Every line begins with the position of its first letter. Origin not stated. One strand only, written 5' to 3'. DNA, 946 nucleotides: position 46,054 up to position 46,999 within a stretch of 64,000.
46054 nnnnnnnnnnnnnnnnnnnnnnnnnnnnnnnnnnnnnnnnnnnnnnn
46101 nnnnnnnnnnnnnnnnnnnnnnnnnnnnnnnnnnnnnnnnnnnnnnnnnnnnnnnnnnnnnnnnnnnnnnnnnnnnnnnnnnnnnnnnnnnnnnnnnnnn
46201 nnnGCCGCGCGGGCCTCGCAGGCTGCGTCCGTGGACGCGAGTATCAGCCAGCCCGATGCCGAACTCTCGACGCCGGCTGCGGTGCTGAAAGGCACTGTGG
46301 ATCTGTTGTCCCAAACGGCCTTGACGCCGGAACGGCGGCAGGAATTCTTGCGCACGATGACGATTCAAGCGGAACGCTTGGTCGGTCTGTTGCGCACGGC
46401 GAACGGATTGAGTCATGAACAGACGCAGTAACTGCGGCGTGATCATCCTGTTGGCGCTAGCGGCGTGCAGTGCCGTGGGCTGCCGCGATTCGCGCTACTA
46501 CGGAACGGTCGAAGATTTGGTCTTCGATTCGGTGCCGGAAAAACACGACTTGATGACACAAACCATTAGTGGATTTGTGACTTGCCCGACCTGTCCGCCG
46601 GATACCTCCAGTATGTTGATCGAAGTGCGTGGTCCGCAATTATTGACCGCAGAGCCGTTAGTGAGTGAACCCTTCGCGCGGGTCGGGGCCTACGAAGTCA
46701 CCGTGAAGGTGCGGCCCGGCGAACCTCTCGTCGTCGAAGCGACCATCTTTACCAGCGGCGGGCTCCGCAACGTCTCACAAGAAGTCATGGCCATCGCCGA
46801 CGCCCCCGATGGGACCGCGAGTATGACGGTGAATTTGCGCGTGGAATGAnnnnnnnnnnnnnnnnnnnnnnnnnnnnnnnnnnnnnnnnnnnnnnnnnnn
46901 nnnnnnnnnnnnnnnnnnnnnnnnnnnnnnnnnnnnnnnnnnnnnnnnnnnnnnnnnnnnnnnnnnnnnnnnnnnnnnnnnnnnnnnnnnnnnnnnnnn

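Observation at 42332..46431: Adenylyl cyclase–STAND–TPR giant sensor translationally coupled to a cNMP-binding effector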

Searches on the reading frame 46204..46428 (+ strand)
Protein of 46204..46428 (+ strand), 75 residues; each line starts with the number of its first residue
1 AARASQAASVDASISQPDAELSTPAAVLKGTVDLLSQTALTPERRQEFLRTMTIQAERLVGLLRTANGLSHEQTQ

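Call 49: search_solved_structures(query=A6, max_evalue=10, show_alignments=3)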
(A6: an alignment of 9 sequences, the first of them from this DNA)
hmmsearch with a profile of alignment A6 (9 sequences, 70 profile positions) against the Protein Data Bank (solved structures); distinct sequences matched with E-value up to 10: 18.
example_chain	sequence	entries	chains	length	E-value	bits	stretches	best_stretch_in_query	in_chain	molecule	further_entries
4jas_A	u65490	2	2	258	4.5e-06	29.4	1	15-66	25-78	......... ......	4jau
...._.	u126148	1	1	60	0.00012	24.8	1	17-64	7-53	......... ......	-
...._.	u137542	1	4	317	0.00026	23.7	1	17-64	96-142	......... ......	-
5ukv_A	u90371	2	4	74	0.0069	19.2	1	8-37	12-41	ATP-binding protein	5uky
4pdy_A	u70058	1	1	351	0.046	16.6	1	33-60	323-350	Aminoglycoside phosphotransferase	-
4q20_A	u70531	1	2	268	0.069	16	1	12-64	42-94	Sensor protein DivL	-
6qrj_A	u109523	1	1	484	0.11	15.3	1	16-47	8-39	Hybrid kinase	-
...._B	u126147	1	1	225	0.44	13.4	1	17-47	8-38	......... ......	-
6dk7_A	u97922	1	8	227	0.46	13.3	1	17-47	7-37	RetS (Regulator of Exopolysaccharide and Type III Secretion)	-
3dge_A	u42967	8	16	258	0.47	13.3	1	15-66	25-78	Sensor protein | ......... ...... | Sensor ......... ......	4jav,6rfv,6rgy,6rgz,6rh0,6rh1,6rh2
2c2a_A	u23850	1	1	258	0.47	13.3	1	15-66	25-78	SENSOR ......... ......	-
5uht_A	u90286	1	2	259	0.47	13.3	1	15-66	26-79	Sensor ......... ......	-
6dk8_A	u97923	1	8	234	0.49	13.3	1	17-47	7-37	RetS (Regulator of Exopolysaccharide and Type III Secretion)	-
7cch_A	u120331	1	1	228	0.53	13.1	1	15-30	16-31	AdeS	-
6rh7_A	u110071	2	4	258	0.61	13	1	15-66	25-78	Sensor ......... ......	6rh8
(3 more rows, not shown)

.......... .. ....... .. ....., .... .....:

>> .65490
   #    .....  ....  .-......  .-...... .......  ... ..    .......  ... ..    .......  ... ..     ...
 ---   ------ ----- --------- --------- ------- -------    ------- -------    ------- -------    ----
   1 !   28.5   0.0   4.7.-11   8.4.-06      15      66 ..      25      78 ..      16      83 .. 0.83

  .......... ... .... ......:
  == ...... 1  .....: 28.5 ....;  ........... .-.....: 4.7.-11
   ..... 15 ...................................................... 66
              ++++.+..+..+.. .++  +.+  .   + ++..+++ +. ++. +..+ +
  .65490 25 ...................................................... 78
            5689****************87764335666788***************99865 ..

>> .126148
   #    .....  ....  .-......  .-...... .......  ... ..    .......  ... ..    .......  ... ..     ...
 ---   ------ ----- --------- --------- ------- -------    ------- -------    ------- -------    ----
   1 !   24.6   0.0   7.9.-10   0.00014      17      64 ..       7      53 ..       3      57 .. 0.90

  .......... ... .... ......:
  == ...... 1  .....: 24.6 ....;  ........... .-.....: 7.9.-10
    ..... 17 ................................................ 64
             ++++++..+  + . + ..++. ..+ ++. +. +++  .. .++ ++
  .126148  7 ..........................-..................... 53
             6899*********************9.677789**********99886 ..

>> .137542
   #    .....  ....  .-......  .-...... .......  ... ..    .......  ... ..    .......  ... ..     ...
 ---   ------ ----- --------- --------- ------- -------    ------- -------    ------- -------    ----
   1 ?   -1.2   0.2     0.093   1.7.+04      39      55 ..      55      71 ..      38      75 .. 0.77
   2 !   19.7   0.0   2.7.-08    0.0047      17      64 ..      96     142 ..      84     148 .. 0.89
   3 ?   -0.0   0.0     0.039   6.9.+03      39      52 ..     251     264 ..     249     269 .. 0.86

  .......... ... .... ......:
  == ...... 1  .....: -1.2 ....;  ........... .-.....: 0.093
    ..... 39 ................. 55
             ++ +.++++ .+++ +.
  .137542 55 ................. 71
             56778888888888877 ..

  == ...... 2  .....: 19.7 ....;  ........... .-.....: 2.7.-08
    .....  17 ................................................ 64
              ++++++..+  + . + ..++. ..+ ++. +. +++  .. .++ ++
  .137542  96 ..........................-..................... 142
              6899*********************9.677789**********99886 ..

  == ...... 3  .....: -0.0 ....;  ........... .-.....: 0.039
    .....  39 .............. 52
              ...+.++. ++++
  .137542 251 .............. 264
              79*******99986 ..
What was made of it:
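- On CRP/FNR transcription factors: The C-terminus matches DHp domains instead (call 49).
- The profile of the last 70 residues hits the HK853 DHp at E=4.5e-6, plus GacS, and more weakly DivL and RetS (call 49). The GacS-RetS DHp entries are among the PDB hits (call 49).
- Tried and rejected: I used a sequence profile of the C-terminus instead (call 49).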

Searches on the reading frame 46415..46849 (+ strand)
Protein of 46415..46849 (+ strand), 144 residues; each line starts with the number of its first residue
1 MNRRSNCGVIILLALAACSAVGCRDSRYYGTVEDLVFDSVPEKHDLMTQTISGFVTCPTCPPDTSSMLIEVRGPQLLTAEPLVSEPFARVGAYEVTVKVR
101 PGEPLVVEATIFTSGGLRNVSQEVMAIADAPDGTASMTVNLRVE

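Call 6: search_protein_families(library=pfam, proteins=[window:46415-46849:+], max_evalue=0.01)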
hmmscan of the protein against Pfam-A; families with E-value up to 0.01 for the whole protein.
window:46415-46849:+ (144 aa): 0 families

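Call 7: search_protein_families(library=ncbifam, proteins=[window:46415-46849:+], max_evalue=0.01)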
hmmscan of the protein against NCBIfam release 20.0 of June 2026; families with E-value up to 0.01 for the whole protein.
window:46415-46849:+ (144 aa): 0 families

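Call 12: search_protein_families(library=padloc, proteins=[window:46415-46849:+], max_evalue=0.01)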
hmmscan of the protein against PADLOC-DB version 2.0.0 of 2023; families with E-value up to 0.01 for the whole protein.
window:46415-46849:+ (144 aa): 0 families

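Call 38: find_related_loci(query=A5, collection=metagenome_contigs, flank=6000)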
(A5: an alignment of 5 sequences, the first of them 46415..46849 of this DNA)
Query A5 (144 aa) in metagenome_contigs; peptide patterns used: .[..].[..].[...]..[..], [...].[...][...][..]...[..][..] (x = any residue, [..] = any of these).
88 stretches matched a pattern, but none encodes a relative of the query by tblastn (E <= 1e-3).
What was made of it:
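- Tried and rejected: Metagenome scans seeded from ORF3 (call 38) found nothing.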

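Call 50: find_homologous_proteins(query=A3)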
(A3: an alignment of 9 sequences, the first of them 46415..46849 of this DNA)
Query A3 (9 sequences) (144 aa, profile of the alignment): 5 proteins with E <= 0.001 among 2926 candidates.
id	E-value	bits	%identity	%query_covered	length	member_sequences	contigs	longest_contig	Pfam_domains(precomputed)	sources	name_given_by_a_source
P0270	7.9e-55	202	71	98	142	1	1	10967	-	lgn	-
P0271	3.4e-53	197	97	100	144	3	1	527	-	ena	-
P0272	6.6e-44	167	30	84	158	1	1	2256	-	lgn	-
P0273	1.2e-43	166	31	98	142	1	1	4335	-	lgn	-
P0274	3.4e-36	142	34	91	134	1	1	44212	-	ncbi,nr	ncbi:MAG: hypothetical protein HYV03_01495 [Deltaproteobacteria bacterium]|nr:hypothetical protein [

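Call 58: predict_structure(alignment_id=A7)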
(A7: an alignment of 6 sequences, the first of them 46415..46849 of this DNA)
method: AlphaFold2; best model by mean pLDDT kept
length: 144 residues; sequences in the alignment: 6
mean_pLDDT: 79.8   pTM: 0.64
mean pLDDT of the five models: 79.8, 78.1, 77.9, 77.6, 71.5
residues with pLDDT >= 90: 81; 70-90: 15; 50-70: 29; < 50: 19
segments of 3 or more residues with pLDDT < 50: 1-3, 20-31
pLDDT, mean of each block of 10 residues (from residue 1): 51 53 43 50 79 96 93 78 96 96 95 95 93 94 94
secondary structure, 60 per line:
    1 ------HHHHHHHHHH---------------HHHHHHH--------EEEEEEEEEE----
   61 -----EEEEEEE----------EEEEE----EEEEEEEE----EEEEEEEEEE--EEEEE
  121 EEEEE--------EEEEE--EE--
elements in order: H7-16 H32-38 E47-56 E66-72 E83-87 E92-99 E104-113 E116-125 E134-138
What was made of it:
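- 46415..46849 (+): ORF3: 144-aa predicted exported lipoprotein with a beta-sandwich fold and an invariant CxxC motif (C57, C60). AF2 pLDDT is 80, above 90 in the sandwich (call 58).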

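Call 65: fold_search(model_id=the predicted structure, library=pdb)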
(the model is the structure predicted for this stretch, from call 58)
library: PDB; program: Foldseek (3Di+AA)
matches with E <= 10: 1466; with E <= 0.001: 9
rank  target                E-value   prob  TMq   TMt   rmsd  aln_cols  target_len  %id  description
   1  5wec_B                3.6e-05  1.00  0.47  0.58   4.6       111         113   17  Structure of an alternative pilotin from the type II secretion system of Vibrio cholerae (released 2018-07-11)
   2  5wec_A                3.8e-05  1.00  0.43  0.52   4.9       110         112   16  Structure of an alternative pilotin from the type II secretion system of Vibrio cholerae (released 2018-07-11)
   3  1itc_A                3.2e-04  1.00  0.38  0.13   5.4       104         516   16  Beta-Amylase from Bacillus cereus var. mycoides Complexed with Maltopentaose (released 2003-05-27)
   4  1vep_A                3.8e-04  1.00  0.36  0.13   6.1       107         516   15  Crystal Structure Analysis of Triple (T47M/Y164E/T328N)/maltose of Bacillus cereus Beta-Amylase at pH 6.5 (released 2005-05-24)
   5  1cqy                  5.6e-04  1.00  0.36  0.48   5.3       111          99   15  STARCH BINDING DOMAIN OF BACILLUS CEREUS BETA-AMYLASE (released 1999-08-20)
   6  1tcm_A                5.6e-04  1.00  0.36  0.10   5.5       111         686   14  CYCLODEXTRIN GLYCOSYLTRANSFERASE W616A MUTANT FROM BACILLUS CIRCULANS STRAIN 251 (released 1997-04-21)
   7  3uaf                  9.2e-04  1.00  0.43  0.51   5.3       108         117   14  Crystal Structure of a TTR-52 mutant of C. elegans (released 2012-10-24)
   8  1veo_A                9.2e-04  1.00  0.36  0.13   6.0       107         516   15  Crystal Structure Analysis of Y164F/maltose of Bacillus cereus Beta-Amylase at pH 4.6 (released 2005-05-24)
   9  1ven                  9.7e-04  1.00  0.36  0.13   6.0       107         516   15  Crystal Structure Analysis of Y164E/maltose of Bacilus cereus Beta-amylase at pH 4.6 (released 2005-05-24)
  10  1cgx_A                1.0e-03  1.00  0.41  0.11   5.4       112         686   12  SITE DIRECTED MUTATIONS OF THE ACTIVE SITE RESIDUE TYROSINE 195 OF CYCLODEXTRIN GLYXOSYLTRANSFERASE FROM BACILLUS CIRC (released 1995-02-07)
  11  1ukt_A                1.3e-03  1.00  0.38  0.10   5.3       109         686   12  Crystal structure of Y100L mutant cyclodextrin glucanotransferase compexed with an acarbose (released 2004-02-24)
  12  1cgv_A                1.4e-03  1.00  0.39  0.10   5.5       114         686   14  SITE DIRECTED MUTATIONS OF THE ACTIVE SITE RESIDUE TYROSINE 195 OF CYCLODEXTRIN GLYCOSYLTRANSFERASE FROM BACILLUS CIRC (released 1995-02-27)
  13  4jcl                  1.5e-03  1.00  0.42  0.11   5.1       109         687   15  Crystal structure of Alpha-CGT from Paenibacillus macerans at 1.7 Angstrom resolution (released 2014-02-26)
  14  1dtu_A                1.6e-03  1.00  0.41  0.11   5.5       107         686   13  BACILLUS CIRCULANS STRAIN 251 CYCLODEXTRIN GLYCOSYLTRANSFERASE: A MUTANT Y89D/S146P COMPLEXED TO AN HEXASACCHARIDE INH (released 2000-03-06)
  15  1b90                  1.6e-03  1.00  0.37  0.13   5.5       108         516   15  BACILLUS CEREUS BETA-AMYLASE APO FORM (released 1999-03-15)
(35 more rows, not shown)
